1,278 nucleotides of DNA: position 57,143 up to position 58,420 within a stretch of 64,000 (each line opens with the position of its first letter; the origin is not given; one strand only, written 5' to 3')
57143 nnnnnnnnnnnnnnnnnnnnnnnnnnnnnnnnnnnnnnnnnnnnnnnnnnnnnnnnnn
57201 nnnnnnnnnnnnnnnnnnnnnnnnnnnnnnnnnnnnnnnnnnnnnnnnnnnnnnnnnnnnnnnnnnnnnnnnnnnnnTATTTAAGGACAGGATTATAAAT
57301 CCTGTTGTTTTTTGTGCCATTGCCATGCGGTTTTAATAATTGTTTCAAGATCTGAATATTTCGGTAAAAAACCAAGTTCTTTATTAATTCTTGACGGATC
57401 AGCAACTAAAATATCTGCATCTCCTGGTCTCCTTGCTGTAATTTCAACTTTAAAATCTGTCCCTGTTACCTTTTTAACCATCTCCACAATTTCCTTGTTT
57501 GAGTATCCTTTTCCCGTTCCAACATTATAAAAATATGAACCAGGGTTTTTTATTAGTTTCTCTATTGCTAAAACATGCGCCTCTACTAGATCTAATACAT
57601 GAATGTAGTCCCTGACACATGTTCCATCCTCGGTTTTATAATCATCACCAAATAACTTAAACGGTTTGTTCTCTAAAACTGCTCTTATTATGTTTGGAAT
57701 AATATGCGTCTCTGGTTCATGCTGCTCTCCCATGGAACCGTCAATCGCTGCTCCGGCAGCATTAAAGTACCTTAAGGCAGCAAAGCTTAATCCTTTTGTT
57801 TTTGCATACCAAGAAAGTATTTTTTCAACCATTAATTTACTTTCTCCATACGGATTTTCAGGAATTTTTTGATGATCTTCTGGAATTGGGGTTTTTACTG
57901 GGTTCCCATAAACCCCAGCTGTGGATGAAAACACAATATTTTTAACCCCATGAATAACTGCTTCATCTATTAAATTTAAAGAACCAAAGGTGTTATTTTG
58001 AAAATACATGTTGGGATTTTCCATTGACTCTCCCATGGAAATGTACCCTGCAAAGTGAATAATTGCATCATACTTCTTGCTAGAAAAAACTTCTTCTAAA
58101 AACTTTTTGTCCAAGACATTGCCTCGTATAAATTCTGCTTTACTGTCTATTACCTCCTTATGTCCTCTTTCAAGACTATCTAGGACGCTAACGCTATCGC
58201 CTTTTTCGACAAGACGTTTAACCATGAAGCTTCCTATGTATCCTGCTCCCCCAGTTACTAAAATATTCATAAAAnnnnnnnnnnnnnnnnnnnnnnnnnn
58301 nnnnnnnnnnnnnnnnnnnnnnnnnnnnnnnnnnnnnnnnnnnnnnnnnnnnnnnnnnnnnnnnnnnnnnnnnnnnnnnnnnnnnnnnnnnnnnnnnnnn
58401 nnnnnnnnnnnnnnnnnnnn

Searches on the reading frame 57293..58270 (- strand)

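Call 79: search_protein_families(library=ncbifam, proteins=[window:57293-58270:-], max_evalue=0.00001)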
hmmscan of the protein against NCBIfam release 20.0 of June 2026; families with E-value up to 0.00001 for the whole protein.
window:57293-58270:- (325 aa): 26 families (the best 25 are shown)
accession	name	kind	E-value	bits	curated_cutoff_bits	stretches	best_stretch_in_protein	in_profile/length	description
TIGR01179.1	galE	equivalog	6.7e-124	413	262.3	1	2-323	1-329/332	UDP-glucose 4-epimerase GalE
NF007956.0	PRK10675.1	subfamily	4.4e-75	252.9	394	1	1-322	1-332/338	UDP-glucose 4-epimerase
TIGR01181.1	dTDP_gluc_dehyt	equivalog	1.5e-42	145.8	365.1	1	2-323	1-315/321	dTDP-glucose 4,6-dehydratase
TIGR02197.1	heptose_epim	equivalog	3.7e-40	138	274.6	1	3-276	1-267/316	ADP-glyceromanno-heptose 6-epimerase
TIGR04180.1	EDH_00030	hypoth_equivalog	1.5e-32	112.9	475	1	3-306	1-297/297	NAD-dependent 4,6-dehydratase LegB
TIGR02622.1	CDP_4_6_dhtase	equivalog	1.7e-20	73.5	278.45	1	2-321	6-332/352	CDP-glucose 4,6-dehydratase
NF007490.0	PRK10084.1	subfamily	2.2e-18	66.4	649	2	1-104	1-111/361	dTDP-glucose 4,6-dehydratase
TIGR03466.1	HpnA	hypoth_equivalog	4.6e-18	65.2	367.65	1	2-157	2-157/327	hopanoid-associated sugar epimerase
NF047922.1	GDPFucSynFcl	equivalog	1.9e-17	63.7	500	1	3-323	5-305/308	GDP-L-fucose synthase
NF007582.0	PRK10217.1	equivalog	7.4e-17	61.5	698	1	2-319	3-331/355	dTDP-glucose 4,6-dehydratase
NF043036.1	ErythonDh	equivalog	8.5e-17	61.3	325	1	1-157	1-165/321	D-erythronate dehydrogenase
NF042422.1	oxyalk_red_OleD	equivalog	2.9e-16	59.8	580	1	1-167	1-164/329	2-alkyl-3-oxoalkanoate reductase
NF008872.0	PRK11908.1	equivalog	2.2e-15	56.6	294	1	2-268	3-270/349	bifunctional UDP-4-keto-pentose/UDP-xylose synthase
NF008360.0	PRK11150.1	equivalog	5.7e-15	55.3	452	1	3-267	2-252/310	ADP-glyceromanno-heptose 6-epimerase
NF011728.1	PRK15181.1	equivalog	1e-14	54.3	760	1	3-267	18-280/348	Vi polysaccharide biosynthesis UDP-N-acetylglucosaminuronic acid C-4 epimerase TviC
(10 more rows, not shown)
